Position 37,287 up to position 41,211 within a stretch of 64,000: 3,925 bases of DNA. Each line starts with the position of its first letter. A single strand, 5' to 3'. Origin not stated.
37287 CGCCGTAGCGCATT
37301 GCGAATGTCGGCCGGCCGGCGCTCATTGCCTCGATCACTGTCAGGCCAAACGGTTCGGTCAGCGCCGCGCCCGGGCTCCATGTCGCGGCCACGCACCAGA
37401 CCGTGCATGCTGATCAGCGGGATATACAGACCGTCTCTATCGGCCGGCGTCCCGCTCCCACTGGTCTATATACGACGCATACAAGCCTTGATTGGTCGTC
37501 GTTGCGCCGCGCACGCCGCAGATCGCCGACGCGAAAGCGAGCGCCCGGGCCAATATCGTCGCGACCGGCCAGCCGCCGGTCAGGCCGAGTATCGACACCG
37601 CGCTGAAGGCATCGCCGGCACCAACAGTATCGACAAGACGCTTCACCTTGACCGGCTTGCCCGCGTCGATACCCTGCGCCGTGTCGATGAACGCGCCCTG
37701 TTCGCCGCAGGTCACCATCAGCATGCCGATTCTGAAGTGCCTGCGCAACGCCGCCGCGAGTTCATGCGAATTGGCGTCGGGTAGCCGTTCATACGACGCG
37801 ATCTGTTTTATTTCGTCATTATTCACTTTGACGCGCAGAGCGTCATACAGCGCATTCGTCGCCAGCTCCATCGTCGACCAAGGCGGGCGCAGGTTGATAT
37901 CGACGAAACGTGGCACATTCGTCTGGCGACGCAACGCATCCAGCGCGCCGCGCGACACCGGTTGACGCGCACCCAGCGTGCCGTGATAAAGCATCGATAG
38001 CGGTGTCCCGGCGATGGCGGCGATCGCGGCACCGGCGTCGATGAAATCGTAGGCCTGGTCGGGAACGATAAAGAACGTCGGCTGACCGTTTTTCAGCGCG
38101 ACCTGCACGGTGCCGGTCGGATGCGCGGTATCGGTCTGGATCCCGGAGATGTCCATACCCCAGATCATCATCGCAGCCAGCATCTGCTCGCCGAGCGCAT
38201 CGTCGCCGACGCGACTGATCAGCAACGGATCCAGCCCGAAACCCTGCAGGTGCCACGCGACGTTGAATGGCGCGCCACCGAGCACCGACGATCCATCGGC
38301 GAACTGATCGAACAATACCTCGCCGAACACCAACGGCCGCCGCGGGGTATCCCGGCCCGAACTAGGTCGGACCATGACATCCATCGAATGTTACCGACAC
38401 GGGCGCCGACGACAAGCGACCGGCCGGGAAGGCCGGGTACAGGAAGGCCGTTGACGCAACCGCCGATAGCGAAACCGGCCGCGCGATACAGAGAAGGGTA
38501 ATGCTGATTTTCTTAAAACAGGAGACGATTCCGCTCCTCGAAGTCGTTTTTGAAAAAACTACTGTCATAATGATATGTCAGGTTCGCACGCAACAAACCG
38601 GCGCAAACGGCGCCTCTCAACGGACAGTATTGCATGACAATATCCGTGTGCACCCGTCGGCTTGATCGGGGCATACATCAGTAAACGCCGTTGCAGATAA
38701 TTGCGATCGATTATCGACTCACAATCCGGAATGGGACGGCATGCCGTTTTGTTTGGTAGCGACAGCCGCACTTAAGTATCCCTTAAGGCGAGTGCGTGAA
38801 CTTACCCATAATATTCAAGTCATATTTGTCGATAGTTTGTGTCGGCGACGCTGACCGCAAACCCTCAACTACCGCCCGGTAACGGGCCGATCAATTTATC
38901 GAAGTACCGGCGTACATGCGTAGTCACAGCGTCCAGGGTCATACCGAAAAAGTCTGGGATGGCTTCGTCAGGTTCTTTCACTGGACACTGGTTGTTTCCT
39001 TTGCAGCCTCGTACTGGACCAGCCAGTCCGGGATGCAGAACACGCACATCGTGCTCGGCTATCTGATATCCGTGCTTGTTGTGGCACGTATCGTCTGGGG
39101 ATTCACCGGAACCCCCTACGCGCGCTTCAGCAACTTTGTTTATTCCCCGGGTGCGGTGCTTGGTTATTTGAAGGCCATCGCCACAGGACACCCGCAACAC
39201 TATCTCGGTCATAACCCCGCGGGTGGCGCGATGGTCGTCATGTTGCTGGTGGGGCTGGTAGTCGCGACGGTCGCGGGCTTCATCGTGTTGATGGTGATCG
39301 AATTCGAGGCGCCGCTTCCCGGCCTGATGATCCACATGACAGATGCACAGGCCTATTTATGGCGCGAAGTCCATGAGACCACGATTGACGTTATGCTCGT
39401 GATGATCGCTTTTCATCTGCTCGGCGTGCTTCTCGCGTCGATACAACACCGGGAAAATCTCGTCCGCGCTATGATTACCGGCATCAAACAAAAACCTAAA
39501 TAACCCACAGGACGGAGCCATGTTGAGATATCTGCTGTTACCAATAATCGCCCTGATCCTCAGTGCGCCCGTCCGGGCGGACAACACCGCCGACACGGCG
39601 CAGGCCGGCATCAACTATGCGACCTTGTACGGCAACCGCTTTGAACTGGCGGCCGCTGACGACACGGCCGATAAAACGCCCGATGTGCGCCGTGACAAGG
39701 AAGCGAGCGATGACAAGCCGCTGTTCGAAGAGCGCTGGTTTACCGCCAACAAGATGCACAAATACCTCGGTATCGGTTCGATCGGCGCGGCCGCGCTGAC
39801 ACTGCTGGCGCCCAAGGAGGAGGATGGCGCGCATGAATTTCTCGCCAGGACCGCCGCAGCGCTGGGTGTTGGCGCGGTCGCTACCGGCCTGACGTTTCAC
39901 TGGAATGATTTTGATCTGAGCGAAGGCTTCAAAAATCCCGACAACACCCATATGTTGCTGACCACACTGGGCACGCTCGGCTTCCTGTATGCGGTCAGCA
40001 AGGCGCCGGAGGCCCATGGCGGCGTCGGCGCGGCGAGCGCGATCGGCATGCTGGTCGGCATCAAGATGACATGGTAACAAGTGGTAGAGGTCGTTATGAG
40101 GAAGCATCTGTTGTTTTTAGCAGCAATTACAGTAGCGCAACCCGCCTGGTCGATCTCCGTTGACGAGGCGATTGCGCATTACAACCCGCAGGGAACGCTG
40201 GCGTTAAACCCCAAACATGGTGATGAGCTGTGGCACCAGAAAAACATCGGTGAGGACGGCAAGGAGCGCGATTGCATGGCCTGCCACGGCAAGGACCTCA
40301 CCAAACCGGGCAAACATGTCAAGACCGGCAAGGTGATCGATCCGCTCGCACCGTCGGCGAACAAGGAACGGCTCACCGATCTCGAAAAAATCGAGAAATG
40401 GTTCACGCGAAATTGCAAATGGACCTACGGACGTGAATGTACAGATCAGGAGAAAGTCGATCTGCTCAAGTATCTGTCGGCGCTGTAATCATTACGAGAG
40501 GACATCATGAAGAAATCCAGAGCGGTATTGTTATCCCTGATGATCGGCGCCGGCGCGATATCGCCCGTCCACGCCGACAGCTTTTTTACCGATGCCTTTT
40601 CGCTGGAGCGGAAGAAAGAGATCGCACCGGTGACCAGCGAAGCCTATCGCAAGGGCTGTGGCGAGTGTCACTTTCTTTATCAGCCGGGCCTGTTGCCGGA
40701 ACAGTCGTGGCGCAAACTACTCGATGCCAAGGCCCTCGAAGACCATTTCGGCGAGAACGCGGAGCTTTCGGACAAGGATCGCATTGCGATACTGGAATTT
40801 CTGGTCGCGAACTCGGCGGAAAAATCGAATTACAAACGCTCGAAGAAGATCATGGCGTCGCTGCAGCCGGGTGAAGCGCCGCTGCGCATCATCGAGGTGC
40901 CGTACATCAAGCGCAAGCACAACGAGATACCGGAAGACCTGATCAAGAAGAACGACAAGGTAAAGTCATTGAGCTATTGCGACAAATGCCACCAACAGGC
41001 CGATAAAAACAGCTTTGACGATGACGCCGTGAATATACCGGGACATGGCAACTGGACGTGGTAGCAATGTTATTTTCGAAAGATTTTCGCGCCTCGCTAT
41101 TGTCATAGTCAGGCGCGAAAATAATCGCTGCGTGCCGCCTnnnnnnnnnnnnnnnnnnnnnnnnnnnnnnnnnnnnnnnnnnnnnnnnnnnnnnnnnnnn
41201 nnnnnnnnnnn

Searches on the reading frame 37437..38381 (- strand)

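Call 7: search_protein_families(library=ncbifam, proteins=[window:37437-38381:-], max_evalue=0.00001)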
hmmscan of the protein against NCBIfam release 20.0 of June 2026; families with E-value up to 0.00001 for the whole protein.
window:37437-38381:- (314 aa): 17 families
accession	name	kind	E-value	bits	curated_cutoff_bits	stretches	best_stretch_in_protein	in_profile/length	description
TIGR04382.1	myo_inos_iolC_N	equivalog_domain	9.9e-21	74.3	300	1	31-288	30-290/309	5-dehydro-2-deoxygluconokinase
NF006957.1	PRK09434.1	equivalog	1.4e-19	70.8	450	1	34-291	26-285/302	fructokinase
TIGR02152.1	D_ribokin_bact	equivalog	3e-15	56.4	299.65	1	175-287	170-280/298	ribokinase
NF007321.0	PRK09813.1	equivalog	1.6e-14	54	247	1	34-100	23-88/261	fructoselysine 6-kinase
TIGR03168.1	1-PFK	subfamily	5.3e-13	48.5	216.4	1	177-297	173-291/305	hexose kinase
TIGR03828.1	pfkB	equivalog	2.6e-12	46.4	292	1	173-294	169-288/305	1-phosphofructokinase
NF040938.1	KDG_KDGal_kin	equivalog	2.8e-12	46.4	400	1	37-293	32-289/305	bifunctional 2-dehydro-3-deoxygluconokinase/2-dehydro-3-deoxygalactonokinase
NF047869.1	myo_kin_aldol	exception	3.8e-12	45.4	600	1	31-261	35-285/586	bifunctional 5-dehydro-2-deoxygluconokinase/5-dehydro-2-deoxyphosphogluconate aldolase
TIGR02198.1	rfaE_dom_I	equivalog_domain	9.7e-11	41.3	345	1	181-297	191-306/315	D-glycero-beta-D-manno-heptose-7-phosphate kinase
NF053626.1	RibKinHalex1628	equivalog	3e-10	40.1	330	1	35-293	38-273/293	ATP-dependent ribose-1-phosphate kinase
NF008353.0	PRK11142.1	equivalog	4e-10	39.7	341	0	187-287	185-282/307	ribokinase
NF049991.1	TagKinase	equivalog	5.5e-08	32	420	1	50-292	56-300/321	tagatose kinase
NF041134.1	R1P_kin_Thcocales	equivalog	6.3e-08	32.4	500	0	220-278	195-255/291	ADP-dependent ribose-1-phosphate kinase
NF041332.1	KDG_KDGal_kin_Halo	equivalog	7.2e-08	32.2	440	0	202-291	207-295/320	bifunctional 2-dehydro-3-deoxygluconokinase/2-dehydro-3-deoxygalactonokinase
NF007068.0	PRK09513.1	equivalog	3.8e-07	29.6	432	1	184-285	184-283/312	1-phosphofructokinase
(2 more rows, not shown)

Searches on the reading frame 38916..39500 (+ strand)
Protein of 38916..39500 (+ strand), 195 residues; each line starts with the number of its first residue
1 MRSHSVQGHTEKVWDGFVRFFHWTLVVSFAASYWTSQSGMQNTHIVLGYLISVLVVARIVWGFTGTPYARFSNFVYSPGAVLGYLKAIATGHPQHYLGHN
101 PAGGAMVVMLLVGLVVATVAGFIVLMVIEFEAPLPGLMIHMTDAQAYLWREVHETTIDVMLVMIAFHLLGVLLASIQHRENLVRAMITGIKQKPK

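Call 7: search_protein_families(library=ncbifam, proteins=[window:38916-39500:+], max_evalue=0.00001)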
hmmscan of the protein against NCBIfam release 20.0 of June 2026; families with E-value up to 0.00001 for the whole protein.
window:38916-39500:+ (195 aa): 1 family
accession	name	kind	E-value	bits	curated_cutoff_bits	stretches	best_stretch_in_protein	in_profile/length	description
TIGR02125.1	CytB-hydogenase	equivalog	6.3e-07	29.1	121.5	1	33-192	42-209/212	Ni/Fe-hydrogenase, b-type cytochrome subunit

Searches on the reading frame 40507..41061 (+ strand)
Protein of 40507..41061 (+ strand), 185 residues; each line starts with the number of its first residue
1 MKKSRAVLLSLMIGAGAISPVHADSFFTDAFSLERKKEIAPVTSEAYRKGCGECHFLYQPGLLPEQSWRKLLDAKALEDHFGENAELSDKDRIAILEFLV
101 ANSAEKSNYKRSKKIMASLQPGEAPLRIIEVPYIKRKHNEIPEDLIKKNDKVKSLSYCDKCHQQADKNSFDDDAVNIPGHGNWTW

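Call 7: search_protein_families(library=ncbifam, proteins=[window:40507-41061:+], max_evalue=0.00001)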
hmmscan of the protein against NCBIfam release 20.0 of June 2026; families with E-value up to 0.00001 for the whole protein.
window:40507-41061:+ (185 aa): 0 families

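Call 88: search_protein_families(library=pfam, proteins=[window:40507-41061:+], max_evalue=0.001)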
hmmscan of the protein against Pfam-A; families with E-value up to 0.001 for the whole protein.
window:40507-41061:+ (185 aa): 2 families
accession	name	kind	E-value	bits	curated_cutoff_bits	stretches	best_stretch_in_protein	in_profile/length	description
PF09626.15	DHC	-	3.3e-34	118.8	22.2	1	47-170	1-116/116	Dihaem cytochrome c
PF07627.16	PSCyt3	-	0.00077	20.1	27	0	99-170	13-83/98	Protein of unknown function (DUF1588)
